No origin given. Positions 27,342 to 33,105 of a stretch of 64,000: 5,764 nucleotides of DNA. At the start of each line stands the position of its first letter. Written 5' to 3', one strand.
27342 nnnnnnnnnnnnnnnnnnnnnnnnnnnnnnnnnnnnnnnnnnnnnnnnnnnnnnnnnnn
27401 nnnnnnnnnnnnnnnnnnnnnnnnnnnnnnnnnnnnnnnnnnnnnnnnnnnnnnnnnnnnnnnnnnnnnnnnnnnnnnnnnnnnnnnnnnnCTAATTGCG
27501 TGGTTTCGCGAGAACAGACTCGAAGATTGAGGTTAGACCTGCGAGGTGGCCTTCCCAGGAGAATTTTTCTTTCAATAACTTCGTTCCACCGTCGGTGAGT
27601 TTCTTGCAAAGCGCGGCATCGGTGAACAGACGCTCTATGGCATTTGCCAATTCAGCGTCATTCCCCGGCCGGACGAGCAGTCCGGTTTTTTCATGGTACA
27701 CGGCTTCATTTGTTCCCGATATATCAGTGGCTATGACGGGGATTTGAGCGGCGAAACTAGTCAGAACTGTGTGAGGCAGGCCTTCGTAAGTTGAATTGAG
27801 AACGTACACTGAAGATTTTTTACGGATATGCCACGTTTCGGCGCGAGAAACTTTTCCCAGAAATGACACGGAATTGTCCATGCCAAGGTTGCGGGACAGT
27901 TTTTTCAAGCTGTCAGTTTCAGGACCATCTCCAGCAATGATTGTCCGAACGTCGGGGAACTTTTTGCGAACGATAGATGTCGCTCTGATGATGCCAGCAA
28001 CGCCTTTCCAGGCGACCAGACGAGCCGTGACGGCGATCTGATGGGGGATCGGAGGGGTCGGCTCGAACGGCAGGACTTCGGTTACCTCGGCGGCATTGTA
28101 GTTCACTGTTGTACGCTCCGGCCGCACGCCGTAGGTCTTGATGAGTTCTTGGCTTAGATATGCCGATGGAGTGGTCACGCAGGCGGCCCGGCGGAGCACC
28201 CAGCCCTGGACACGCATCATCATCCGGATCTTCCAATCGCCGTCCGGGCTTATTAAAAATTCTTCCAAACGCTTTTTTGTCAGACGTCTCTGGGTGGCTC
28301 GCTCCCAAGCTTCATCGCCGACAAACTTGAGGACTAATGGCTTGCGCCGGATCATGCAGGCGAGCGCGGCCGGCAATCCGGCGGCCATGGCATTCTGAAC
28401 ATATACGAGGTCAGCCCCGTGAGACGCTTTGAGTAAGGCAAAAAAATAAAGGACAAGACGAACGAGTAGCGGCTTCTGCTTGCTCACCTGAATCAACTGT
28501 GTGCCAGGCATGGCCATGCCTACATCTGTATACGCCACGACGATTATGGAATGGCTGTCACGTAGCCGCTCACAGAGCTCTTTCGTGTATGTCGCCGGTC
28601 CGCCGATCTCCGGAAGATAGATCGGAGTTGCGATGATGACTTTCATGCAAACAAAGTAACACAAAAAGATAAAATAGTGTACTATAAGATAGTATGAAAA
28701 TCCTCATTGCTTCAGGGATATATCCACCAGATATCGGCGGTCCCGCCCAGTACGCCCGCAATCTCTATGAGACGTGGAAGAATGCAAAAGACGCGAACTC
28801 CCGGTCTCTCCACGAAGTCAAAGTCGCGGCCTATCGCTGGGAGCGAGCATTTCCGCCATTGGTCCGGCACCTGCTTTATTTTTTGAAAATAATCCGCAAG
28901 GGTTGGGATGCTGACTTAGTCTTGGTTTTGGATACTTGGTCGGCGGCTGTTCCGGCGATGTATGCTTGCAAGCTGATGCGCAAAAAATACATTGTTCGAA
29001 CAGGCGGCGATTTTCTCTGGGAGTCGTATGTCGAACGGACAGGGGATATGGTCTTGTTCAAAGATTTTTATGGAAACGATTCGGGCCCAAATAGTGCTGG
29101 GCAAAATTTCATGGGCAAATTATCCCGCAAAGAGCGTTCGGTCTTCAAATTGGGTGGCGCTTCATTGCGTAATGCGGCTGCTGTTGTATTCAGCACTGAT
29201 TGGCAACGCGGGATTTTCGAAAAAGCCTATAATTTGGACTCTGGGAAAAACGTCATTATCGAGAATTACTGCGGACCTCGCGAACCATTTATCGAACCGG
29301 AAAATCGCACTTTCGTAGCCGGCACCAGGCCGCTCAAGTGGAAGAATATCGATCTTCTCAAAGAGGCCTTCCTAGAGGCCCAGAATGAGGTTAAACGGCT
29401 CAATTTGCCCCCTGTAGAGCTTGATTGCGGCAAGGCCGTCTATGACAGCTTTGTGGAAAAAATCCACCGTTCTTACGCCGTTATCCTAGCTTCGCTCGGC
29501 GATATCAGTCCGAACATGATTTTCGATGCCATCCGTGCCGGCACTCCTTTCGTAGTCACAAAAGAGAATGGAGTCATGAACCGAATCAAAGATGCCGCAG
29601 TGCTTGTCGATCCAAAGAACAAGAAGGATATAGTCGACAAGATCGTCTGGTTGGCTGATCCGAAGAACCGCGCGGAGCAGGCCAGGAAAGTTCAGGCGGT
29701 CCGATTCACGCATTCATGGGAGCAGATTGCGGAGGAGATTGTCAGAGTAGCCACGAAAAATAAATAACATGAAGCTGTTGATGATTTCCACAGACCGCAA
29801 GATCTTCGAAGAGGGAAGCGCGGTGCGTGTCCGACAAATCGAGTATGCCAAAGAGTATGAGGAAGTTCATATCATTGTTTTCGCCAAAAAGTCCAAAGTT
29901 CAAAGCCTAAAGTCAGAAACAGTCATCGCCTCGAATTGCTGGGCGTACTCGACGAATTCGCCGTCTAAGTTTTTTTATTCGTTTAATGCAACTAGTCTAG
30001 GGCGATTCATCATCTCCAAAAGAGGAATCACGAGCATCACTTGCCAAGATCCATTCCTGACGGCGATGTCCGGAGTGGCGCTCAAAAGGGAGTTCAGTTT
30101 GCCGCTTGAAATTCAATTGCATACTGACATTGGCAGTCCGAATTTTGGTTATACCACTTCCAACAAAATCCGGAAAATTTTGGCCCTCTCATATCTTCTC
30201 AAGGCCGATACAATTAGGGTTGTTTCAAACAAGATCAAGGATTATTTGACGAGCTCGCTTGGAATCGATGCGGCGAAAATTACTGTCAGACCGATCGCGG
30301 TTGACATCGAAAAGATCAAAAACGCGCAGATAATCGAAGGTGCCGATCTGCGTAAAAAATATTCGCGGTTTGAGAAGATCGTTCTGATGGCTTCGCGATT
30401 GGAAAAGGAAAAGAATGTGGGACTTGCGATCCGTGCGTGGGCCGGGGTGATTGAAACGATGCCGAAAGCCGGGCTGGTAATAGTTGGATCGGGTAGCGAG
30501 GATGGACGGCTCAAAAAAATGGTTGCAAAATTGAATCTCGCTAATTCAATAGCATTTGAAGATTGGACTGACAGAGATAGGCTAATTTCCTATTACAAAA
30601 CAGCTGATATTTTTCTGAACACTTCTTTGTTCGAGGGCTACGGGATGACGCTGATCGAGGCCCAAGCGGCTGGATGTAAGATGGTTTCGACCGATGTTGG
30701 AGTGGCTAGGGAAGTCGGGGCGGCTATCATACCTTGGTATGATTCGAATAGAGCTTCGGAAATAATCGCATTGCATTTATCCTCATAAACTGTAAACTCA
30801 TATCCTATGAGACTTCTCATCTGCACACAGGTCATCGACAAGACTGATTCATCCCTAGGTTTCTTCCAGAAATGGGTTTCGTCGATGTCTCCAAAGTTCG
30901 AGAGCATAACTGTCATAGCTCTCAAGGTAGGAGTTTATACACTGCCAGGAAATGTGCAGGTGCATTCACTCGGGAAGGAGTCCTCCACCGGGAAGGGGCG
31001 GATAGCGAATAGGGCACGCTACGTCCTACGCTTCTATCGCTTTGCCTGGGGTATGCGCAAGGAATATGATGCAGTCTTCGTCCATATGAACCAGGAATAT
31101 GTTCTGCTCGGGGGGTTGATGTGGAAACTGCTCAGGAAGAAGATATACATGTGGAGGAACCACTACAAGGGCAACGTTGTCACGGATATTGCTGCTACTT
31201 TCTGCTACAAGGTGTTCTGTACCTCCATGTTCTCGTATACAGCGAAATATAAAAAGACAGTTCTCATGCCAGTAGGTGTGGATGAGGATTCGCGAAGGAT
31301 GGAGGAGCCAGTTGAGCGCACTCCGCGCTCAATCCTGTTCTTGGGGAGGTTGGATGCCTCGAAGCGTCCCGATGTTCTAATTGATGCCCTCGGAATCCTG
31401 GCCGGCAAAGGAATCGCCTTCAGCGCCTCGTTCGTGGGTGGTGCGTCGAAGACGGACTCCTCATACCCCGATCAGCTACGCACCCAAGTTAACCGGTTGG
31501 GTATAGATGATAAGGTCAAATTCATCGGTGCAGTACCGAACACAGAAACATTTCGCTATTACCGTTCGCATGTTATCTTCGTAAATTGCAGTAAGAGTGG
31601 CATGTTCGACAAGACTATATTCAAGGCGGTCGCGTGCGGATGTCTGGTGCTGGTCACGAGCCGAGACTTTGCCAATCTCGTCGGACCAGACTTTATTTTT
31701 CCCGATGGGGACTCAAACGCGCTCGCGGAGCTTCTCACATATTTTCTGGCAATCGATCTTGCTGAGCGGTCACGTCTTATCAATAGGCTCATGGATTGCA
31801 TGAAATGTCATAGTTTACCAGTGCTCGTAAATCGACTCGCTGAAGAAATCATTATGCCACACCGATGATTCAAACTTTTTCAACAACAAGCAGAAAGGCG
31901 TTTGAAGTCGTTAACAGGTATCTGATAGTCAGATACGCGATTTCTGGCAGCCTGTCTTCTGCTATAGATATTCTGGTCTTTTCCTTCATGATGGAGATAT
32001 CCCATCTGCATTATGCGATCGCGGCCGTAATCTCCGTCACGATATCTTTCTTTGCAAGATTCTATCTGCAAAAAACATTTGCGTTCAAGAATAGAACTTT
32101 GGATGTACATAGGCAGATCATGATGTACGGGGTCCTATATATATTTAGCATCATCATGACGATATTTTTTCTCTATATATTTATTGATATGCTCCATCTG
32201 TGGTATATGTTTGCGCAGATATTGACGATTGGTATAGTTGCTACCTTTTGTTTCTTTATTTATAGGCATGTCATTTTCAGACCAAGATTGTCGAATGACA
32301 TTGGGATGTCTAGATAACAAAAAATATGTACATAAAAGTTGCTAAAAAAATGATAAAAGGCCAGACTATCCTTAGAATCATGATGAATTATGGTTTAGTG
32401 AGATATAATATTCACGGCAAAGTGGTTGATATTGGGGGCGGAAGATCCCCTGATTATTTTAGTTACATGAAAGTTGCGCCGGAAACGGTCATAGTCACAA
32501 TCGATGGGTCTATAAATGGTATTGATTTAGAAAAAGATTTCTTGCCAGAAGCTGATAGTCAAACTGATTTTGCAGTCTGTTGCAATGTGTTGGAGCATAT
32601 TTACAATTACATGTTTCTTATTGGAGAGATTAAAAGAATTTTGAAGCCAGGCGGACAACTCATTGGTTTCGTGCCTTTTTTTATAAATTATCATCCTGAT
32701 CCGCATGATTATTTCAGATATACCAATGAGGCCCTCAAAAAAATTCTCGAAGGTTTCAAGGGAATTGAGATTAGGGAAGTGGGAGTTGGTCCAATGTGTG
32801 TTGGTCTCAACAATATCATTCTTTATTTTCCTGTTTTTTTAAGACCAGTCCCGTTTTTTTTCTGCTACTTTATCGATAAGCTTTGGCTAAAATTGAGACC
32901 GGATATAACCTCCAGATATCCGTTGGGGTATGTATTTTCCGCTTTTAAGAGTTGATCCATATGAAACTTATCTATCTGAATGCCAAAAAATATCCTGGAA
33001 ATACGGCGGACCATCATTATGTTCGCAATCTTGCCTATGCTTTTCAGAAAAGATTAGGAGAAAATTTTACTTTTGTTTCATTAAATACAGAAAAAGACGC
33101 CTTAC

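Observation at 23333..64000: Very large (~40 kb, ~40 gene) surface-glycan biosynthesis locus with an exceptional density of methyltransferases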

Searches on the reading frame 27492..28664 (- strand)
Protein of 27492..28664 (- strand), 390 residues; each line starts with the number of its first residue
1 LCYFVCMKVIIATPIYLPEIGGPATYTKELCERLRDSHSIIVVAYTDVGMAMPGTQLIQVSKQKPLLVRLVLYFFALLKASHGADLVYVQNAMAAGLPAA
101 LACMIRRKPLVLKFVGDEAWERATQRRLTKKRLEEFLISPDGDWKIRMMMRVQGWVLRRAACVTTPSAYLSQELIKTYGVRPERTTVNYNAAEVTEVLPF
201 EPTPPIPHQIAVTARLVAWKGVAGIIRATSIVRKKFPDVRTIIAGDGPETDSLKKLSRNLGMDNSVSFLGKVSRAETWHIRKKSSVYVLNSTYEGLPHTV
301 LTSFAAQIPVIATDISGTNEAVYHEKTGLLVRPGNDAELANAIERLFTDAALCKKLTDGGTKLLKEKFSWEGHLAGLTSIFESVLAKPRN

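Call 4: search_protein_families(library=pfam, proteins=[window:27492-28664:-], max_evalue=0.001)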
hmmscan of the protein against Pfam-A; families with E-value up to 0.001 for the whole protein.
window:27492-28664:- (390 aa): 5 families
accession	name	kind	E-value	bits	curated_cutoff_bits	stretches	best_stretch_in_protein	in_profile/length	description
PF00534.26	Glycos_transf_1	-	6.7e-36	123.8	26.4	1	209-361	17-170/172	Glycosyl transferases group 1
PF13692.12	Glyco_trans_1_4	-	8.4e-30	104.3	27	1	209-349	3-142/142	Glycosyl transferases group 1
PF13579.12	Glyco_trans_4_4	-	1.9e-16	61.3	29.7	1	21-190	1-157/158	Glycosyl transferase 4-like domain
PF13439.12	Glyco_transf_4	-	9e-15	55.5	28.5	1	20-192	1-166/170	Glycosyltransferase Family 4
PF20706.3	GT4-conflict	-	6.5e-05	22.5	26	1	201-375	189-383/385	Family 4 Glycosyltransferase in conflict systems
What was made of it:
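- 27492..28664 (-): GT4 glycosyltransferase (390 aa). Glycos_transf_1 6.7e-36 (call 4)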

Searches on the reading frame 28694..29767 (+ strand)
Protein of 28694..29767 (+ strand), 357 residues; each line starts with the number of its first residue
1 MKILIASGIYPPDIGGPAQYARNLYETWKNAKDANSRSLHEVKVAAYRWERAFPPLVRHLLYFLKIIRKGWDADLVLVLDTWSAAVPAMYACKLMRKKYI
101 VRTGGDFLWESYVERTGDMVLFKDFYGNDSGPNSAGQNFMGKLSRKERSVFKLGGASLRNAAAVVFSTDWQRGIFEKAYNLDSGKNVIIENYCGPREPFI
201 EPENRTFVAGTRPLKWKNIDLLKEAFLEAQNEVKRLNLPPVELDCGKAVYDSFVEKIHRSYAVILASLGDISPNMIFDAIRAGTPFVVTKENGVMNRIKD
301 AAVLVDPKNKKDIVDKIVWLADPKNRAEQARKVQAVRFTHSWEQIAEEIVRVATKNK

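Call 4: search_protein_families(library=pfam, proteins=[window:28694-29767:+], max_evalue=0.001)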
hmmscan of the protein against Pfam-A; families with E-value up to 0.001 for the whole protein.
window:28694-29767:+ (357 aa): 2 families
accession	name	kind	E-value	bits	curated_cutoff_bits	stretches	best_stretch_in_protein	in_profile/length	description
PF00534.26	Glycos_transf_1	-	3.6e-06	27.1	26.4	1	263-330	96-165/172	Glycosyl transferases group 1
PF13692.12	Glyco_trans_1_4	-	2.9e-05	24.8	27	1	253-321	70-140/142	Glycosyl transferases group 1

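Call 9: search_protein_families(library=pfam, proteins=[window:28694-29767:+], max_evalue=5)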
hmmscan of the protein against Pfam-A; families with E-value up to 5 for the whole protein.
window:28694-29767:+ (357 aa): 4 families
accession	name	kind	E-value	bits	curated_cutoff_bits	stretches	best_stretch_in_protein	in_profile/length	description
PF00534.26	Glycos_transf_1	-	3.6e-06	27.1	26.4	1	263-330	96-165/172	Glycosyl transferases group 1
PF13692.12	Glyco_trans_1_4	-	2.9e-05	24.8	27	1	253-321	70-140/142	Glycosyl transferases group 1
PF13439.12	Glyco_transf_4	-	0.0012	19.3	28.5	1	37-191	38-164/170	Glycosyltransferase Family 4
PF13579.12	Glyco_trans_4_4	-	0.0072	17.1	29.7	1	39-191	42-157/158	Glycosyl transferase 4-like domain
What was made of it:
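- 28694..29767 (+): GT4-like glycosyltransferase (marginal profile support, 357 aa). Glycos_transf_1 27.1 bits against a cut-off of 26.4 (calls 4, 9).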

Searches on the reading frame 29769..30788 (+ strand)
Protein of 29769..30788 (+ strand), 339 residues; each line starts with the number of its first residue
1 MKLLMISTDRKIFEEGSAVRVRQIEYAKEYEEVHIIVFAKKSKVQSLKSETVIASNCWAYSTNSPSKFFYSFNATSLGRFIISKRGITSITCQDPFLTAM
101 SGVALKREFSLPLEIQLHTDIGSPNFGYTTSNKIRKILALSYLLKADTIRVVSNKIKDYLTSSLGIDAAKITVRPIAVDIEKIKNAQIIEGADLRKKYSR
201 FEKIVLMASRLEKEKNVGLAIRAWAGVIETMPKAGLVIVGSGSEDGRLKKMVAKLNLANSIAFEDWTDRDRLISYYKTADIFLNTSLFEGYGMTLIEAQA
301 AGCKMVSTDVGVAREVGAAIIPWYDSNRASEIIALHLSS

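Call 4: search_protein_families(library=pfam, proteins=[window:29769-30788:+], max_evalue=0.001)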
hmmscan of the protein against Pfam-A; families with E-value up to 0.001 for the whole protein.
window:29769-30788:+ (339 aa): 4 families
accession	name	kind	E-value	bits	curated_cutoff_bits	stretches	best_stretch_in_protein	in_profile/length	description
PF00534.26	Glycos_transf_1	-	5.6e-26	91.5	26.4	1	202-316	15-130/172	Glycosyl transferases group 1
PF13692.12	Glyco_trans_1_4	-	1.3e-21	77.8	27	1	203-316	2-119/142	Glycosyl transferases group 1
PF13439.12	Glyco_transf_4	-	7.5e-09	36.3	28.5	1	32-181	21-169/170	Glycosyltransferase Family 4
PF20706.3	GT4-conflict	-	1.2e-06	28.2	26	1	202-314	197-318/385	Family 4 Glycosyltransferase in conflict systems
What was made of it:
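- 29769..30788 (+): GT4 glycosyltransferase (339 aa). Glycos_transf_1 5.6e-26 (call 4).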

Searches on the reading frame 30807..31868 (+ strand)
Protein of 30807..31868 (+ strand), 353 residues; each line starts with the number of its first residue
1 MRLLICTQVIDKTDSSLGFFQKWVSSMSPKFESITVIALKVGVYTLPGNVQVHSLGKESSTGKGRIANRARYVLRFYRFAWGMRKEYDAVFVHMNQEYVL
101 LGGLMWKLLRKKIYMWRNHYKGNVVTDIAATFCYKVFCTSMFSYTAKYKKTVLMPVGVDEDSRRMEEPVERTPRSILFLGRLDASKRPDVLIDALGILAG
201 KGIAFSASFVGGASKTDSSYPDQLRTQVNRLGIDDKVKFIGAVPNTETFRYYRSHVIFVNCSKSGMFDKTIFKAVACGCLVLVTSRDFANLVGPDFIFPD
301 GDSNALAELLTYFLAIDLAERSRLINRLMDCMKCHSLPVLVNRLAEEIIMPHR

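Call 4: search_protein_families(library=pfam, proteins=[window:30807-31868:+], max_evalue=0.001)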
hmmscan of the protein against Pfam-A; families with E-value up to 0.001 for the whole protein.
window:30807-31868:+ (353 aa): 3 families
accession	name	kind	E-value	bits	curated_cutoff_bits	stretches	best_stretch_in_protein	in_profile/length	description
PF13692.12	Glyco_trans_1_4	-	7.3e-16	59.2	27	1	174-313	2-139/142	Glycosyl transferases group 1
PF00534.26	Glycos_transf_1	-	4.2e-14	52.9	26.4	1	166-326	8-167/172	Glycosyl transferases group 1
PF13524.12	Glyco_trans_1_2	-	4.2e-06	27.2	25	1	223-327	27-124/144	Glycosyl transferase-like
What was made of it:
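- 30807..31868 (+): GT4 glycosyltransferase (353 aa). Glyco_trans_1_4 7e-16 (call 4).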

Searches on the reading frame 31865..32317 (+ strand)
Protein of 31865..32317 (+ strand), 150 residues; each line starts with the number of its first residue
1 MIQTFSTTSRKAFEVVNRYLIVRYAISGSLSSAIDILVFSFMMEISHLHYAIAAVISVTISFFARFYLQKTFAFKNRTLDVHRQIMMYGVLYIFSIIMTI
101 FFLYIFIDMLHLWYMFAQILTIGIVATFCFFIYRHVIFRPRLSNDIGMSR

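Call 4: search_protein_families(library=pfam, proteins=[window:31865-32317:+], max_evalue=0.001)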
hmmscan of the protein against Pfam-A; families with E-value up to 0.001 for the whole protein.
window:31865-32317:+ (150 aa): 1 family
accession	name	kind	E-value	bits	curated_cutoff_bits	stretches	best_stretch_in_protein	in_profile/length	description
PF04138.20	GtrA_DPMS_TM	-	1.4e-16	61.2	26.1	1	23-138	1-117/117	GtrA/DPMS, transmembrane domain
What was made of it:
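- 31865..32317 (+): GtrA-family small membrane protein, a putative flippase for polyprenyl-phosphate sugars. GtrA_DPMS_TM 1.4e-16 (call 4).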

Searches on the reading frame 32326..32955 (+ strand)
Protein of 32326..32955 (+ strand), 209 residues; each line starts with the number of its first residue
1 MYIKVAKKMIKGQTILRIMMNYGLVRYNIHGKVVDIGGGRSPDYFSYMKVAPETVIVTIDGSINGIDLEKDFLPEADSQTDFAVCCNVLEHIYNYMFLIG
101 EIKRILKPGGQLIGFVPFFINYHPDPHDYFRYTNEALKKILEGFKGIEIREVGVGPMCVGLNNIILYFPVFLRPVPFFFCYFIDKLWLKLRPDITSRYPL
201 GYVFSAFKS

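Call 4: search_protein_families(library=pfam, proteins=[window:32326-32955:+], max_evalue=0.001)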
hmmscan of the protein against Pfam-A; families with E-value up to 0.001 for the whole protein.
window:32326-32955:+ (209 aa): 4 families
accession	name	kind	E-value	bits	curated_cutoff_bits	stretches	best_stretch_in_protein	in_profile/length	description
PF13489.12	Methyltransf_23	-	9.4e-08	32.4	27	1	30-113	23-115/164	Methyltransferase domain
PF08241.18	Methyltransf_11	-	2.9e-07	31.5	21.2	1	69-113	52-94/95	Methyltransferase domain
PF08242.18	Methyltransf_12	-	0.00027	22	30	1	70-112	55-98/98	Methyltransferase domain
PF05148.21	Methyltransf_8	-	0.0005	20.5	27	1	56-112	101-154/219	Hypothetical methyltransferase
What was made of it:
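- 32326..32955 (+): Class I SAM methyltransferase (209 aa). Methyltransf_23 and Methyltransf_11 (call 4).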
